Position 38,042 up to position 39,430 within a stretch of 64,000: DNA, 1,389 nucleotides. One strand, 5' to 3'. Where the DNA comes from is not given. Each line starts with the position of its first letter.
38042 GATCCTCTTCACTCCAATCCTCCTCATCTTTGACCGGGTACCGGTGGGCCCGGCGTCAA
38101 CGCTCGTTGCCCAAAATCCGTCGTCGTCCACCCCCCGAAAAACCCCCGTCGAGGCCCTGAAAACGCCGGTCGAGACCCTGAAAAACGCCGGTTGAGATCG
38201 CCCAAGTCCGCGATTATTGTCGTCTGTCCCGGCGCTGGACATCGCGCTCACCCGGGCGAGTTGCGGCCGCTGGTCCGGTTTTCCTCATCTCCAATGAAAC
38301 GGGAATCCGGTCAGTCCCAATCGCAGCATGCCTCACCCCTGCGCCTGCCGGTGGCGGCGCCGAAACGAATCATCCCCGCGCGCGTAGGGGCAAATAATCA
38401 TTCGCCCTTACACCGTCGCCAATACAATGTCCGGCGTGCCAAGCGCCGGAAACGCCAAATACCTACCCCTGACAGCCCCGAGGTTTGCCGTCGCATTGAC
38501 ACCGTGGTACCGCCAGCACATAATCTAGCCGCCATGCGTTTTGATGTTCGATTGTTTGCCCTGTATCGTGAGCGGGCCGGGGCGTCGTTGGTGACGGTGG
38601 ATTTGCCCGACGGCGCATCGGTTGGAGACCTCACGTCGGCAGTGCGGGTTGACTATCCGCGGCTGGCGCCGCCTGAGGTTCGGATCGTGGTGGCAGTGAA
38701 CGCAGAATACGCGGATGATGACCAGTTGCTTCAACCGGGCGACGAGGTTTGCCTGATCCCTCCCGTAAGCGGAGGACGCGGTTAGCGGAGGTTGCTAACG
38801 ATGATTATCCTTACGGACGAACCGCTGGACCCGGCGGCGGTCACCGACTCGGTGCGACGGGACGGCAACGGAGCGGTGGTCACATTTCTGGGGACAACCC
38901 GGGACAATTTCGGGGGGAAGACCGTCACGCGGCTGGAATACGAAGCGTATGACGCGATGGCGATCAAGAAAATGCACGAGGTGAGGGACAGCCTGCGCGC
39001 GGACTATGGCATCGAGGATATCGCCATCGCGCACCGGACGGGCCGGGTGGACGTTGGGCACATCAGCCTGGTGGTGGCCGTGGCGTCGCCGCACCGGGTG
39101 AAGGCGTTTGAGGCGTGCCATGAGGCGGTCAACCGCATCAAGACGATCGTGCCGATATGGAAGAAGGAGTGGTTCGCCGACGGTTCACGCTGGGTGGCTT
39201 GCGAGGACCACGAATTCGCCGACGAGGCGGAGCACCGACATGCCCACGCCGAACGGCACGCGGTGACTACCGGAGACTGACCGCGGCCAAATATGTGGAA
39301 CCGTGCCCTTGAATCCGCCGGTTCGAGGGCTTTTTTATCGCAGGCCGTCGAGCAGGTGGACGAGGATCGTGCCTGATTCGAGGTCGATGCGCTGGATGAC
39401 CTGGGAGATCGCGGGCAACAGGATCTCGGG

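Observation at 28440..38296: Accessory defence-like island wedged between an M20 peptidase gene and moaDE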

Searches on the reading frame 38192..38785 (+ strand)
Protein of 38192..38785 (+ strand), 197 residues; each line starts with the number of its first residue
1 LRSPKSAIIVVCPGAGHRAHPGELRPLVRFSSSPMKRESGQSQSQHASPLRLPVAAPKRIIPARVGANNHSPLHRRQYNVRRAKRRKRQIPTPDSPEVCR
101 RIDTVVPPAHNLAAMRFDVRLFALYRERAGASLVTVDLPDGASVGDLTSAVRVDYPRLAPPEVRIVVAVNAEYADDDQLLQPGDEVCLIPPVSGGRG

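Call 4: search_protein_families(library=pfam, proteins=[window:38192-38785:+], max_evalue=0.01)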
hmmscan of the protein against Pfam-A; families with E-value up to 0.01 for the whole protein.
window:38192-38785:+ (197 aa): 1 family
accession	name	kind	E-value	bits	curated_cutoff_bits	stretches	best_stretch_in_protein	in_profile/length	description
PF02597.26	ThiS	-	1.4e-14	54.8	22.5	1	119-195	1-76/76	ThiS family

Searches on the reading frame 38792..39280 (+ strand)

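Call 4: search_protein_families(library=pfam, proteins=[window:38792-39280:+], max_evalue=0.01)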
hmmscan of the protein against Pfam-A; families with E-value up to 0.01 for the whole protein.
window:38792-39280:+ (162 aa): 1 family
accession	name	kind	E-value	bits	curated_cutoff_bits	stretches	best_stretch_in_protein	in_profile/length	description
PF02391.22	MoaE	-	3.3e-38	130.8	23.4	1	7-118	1-113/114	MoaE protein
